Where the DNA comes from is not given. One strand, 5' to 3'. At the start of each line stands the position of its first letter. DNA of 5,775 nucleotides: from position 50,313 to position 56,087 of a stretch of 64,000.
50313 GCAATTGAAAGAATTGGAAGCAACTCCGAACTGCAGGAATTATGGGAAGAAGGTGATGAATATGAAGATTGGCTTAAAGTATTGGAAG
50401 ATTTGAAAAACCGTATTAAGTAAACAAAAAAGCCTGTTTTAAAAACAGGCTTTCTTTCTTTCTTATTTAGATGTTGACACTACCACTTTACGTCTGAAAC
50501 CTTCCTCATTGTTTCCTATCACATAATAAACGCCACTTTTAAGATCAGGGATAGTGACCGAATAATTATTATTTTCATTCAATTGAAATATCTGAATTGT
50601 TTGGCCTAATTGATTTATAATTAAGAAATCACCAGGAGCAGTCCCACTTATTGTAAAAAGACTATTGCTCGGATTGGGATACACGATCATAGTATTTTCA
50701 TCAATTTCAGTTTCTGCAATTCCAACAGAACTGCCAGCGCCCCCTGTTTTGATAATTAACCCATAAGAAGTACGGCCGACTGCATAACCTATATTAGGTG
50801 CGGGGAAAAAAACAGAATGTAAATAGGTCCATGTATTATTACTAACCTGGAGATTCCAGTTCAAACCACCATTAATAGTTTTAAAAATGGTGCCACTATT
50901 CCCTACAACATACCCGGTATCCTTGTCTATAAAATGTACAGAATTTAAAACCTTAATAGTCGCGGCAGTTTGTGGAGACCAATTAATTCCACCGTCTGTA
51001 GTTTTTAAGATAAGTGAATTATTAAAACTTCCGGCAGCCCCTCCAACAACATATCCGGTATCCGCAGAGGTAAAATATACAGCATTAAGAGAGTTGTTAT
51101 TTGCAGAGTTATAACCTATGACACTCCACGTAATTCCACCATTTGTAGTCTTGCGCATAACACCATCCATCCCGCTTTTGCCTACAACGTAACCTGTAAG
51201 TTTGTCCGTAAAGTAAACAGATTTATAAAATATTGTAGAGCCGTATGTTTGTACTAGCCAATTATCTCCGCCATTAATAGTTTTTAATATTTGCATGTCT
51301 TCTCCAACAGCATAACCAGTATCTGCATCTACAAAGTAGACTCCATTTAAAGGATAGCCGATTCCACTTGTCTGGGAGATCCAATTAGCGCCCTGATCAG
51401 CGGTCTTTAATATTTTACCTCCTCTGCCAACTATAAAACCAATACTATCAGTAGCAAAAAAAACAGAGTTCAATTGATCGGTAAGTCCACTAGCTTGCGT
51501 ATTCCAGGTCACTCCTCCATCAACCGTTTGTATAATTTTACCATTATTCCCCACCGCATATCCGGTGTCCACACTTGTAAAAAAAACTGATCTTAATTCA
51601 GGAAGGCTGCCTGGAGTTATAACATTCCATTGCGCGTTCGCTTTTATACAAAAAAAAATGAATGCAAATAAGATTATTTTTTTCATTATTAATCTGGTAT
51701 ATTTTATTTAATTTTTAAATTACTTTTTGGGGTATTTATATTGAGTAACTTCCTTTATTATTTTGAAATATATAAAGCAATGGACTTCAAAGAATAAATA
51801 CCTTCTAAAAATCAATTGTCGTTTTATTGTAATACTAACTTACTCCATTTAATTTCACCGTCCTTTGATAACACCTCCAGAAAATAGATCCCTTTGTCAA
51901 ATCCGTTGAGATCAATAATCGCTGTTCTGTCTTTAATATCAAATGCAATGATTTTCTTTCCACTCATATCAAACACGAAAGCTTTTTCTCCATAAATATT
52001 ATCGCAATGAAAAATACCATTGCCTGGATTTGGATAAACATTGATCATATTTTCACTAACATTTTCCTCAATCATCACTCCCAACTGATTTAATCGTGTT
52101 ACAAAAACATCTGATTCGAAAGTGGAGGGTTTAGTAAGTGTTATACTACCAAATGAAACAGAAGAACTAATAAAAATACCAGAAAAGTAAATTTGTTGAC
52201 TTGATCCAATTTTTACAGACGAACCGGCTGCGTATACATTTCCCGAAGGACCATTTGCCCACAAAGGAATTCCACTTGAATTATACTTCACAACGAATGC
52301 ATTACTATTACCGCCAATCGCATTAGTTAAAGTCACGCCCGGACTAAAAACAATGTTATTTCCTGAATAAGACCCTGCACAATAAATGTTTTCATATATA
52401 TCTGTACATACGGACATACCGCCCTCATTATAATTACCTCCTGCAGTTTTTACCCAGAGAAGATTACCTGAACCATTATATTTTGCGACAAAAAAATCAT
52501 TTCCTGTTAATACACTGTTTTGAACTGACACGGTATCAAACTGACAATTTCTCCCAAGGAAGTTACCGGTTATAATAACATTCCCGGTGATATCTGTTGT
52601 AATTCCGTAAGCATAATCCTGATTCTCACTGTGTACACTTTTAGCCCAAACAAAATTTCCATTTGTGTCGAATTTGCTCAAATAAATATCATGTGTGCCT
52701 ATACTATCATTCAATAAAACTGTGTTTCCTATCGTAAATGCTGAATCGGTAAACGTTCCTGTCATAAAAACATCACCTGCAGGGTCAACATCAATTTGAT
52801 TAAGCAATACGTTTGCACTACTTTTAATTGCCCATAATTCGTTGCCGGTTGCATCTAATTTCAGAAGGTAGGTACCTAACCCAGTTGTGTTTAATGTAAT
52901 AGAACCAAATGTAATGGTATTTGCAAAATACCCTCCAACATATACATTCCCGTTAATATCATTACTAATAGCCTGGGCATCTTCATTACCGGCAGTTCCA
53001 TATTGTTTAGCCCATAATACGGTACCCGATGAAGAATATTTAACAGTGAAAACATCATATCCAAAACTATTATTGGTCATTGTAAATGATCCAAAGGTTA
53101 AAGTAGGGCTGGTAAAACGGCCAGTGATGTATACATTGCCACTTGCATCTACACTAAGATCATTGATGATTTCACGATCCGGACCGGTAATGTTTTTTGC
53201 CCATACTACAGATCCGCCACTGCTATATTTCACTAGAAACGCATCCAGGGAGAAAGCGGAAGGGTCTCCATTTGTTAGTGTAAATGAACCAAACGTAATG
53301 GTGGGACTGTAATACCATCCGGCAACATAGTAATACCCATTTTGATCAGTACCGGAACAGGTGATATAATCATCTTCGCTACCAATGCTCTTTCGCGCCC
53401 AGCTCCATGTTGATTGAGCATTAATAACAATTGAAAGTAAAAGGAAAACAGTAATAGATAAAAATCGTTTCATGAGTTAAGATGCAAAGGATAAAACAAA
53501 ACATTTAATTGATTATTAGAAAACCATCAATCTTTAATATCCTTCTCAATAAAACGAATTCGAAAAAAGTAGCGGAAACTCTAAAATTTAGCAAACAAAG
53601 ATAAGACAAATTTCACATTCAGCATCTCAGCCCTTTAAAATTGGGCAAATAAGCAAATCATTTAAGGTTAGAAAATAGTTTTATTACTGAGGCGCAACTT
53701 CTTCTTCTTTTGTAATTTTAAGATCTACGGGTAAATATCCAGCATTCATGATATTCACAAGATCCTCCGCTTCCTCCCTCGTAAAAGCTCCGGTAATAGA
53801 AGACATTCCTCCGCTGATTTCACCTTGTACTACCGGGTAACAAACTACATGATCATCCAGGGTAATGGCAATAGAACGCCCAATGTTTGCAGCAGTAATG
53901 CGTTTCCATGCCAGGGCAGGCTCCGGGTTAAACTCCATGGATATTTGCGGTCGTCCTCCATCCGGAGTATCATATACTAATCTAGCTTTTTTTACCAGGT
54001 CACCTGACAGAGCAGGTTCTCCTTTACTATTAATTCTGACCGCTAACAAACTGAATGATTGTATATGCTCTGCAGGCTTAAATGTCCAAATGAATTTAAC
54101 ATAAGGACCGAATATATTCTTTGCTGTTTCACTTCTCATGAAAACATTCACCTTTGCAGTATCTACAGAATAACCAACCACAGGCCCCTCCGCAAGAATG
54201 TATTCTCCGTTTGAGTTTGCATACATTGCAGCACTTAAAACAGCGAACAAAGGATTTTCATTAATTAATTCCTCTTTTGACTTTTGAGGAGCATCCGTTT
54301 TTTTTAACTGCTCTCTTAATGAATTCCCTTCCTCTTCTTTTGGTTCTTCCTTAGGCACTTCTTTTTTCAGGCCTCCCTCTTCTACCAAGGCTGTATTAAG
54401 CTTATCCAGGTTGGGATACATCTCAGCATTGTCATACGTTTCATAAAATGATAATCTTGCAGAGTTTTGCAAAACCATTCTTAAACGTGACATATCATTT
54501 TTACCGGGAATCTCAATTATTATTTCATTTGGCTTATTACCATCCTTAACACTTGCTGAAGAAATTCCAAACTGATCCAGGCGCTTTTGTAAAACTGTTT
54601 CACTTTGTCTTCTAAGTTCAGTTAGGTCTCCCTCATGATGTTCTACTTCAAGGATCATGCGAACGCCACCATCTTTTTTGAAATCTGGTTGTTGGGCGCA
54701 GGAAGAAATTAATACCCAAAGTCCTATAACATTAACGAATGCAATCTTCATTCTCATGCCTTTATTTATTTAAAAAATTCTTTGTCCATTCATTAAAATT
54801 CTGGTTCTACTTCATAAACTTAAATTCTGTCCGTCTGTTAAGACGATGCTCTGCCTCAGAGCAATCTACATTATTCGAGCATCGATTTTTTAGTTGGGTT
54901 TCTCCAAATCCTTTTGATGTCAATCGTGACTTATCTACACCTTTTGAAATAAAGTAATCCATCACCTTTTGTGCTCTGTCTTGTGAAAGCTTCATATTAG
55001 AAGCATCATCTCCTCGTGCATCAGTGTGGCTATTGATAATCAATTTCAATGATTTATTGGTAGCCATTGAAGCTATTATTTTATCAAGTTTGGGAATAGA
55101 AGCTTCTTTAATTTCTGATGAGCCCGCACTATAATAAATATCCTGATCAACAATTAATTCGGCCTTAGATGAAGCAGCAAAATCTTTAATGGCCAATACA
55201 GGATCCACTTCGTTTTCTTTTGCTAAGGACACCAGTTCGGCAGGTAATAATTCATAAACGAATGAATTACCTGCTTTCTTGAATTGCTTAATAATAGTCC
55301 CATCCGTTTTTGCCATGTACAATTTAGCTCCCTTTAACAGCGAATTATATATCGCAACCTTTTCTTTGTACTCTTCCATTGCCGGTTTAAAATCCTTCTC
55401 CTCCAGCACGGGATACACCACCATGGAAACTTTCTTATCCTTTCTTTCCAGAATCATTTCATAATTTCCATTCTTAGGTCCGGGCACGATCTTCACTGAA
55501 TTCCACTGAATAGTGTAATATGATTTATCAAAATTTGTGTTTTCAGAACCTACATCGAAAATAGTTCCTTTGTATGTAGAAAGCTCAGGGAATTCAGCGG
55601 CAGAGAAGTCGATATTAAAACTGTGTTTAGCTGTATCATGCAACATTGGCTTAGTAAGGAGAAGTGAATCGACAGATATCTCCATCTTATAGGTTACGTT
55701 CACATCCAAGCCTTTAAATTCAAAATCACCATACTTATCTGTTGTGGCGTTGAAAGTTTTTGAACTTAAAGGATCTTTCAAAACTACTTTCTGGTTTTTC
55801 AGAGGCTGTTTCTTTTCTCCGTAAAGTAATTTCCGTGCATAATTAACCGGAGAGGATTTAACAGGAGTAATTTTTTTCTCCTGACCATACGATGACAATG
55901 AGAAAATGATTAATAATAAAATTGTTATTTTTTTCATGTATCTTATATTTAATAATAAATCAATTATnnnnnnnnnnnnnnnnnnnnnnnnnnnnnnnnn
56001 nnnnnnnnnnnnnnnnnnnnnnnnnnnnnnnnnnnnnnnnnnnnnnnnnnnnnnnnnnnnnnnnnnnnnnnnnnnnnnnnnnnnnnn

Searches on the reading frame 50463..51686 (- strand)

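Call 65: search_protein_families(library=pfam, proteins=[window:50463-51686:-], max_evalue=0.00001)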
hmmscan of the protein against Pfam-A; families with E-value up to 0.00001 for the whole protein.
window:50463-51686:- (407 aa): 3 families
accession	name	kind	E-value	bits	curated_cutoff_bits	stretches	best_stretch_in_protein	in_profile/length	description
PF14870.12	PSII_BNR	-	2.1e-27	96.6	27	1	17-103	6-95/303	Photosynthesis system II assembly factor YCF48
PF18962.6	Por_Secre_tail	-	1.4e-08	35.3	27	1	335-403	1-75/75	Secretion system C-terminal sorting domain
PF02012.26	BNR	-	1.5e-06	27.7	27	0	229-238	3-12/12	BNR/Asp-box repeat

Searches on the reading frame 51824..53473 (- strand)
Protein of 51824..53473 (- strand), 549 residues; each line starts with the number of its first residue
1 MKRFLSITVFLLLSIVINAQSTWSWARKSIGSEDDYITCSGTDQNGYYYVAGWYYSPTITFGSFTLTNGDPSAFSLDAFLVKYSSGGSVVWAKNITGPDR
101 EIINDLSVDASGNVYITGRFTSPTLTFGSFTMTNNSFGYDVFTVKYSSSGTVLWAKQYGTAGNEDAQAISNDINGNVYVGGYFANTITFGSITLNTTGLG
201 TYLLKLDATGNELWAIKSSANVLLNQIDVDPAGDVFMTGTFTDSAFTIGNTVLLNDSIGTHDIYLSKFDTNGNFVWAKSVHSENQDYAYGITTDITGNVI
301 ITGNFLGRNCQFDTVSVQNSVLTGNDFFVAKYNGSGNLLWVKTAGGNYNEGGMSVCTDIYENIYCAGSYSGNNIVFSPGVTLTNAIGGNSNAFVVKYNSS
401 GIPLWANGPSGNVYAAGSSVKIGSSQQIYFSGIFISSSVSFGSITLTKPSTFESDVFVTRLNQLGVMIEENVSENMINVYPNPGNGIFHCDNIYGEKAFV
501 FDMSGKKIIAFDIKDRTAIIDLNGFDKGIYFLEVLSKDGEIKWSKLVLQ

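Call 65: search_protein_families(library=pfam, proteins=[window:51824-53473:-], max_evalue=0.00001)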
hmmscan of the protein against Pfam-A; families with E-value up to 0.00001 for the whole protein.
window:51824-53473:- (549 aa): 2 families
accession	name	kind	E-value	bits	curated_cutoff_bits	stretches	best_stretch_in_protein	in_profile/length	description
PF06739.17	SBBP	-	9.1e-11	42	20.5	0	154-182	2-31/38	Beta-propeller repeat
PF18962.6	Por_Secre_tail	-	1.6e-10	41.6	27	1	479-547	1-74/75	Secretion system C-terminal sorting domain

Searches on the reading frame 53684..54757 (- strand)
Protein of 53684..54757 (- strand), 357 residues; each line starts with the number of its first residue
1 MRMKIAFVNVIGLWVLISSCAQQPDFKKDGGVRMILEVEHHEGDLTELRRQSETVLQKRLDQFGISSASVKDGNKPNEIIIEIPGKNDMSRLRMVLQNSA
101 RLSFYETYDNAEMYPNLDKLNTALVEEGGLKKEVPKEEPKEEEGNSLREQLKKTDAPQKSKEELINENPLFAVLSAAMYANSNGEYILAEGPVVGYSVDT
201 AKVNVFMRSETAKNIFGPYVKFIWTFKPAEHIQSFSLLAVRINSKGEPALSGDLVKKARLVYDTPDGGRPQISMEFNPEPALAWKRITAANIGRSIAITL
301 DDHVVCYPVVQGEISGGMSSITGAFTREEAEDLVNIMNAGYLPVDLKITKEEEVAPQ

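Call 65: search_protein_families(library=pfam, proteins=[window:53684-54757:-], max_evalue=0.00001)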
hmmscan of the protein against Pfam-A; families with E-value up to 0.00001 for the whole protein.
window:53684-54757:- (357 aa): 2 families
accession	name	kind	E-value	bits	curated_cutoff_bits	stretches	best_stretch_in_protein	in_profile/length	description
PF22599.2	SecDF_P1_head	-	1.8e-23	83.1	27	1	245-344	16-114/114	SecDF, P1 head subdomain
PF21760.3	SecD_1st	-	2.4e-10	40.1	27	1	51-106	3-57/60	Protein translocase subunit SecDF, P1 domain, N-terminal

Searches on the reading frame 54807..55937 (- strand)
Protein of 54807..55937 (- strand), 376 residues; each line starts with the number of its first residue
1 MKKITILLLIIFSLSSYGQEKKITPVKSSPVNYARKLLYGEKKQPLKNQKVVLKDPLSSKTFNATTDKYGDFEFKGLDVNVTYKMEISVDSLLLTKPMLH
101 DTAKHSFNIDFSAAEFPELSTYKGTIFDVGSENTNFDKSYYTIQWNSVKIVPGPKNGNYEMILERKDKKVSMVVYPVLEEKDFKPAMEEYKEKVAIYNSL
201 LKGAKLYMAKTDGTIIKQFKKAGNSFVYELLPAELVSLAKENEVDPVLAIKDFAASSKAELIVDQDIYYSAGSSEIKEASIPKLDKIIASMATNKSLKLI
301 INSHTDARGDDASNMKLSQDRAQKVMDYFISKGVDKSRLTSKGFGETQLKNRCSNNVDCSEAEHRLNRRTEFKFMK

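Call 65: search_protein_families(library=pfam, proteins=[window:54807-55937:-], max_evalue=0.00001)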
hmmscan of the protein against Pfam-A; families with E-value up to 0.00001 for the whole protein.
window:54807-55937:- (376 aa): 1 family
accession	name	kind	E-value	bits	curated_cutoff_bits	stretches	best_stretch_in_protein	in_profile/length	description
PF00691.25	OmpA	-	3.4e-18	66.2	27.2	1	268-358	1-93/98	OmpA family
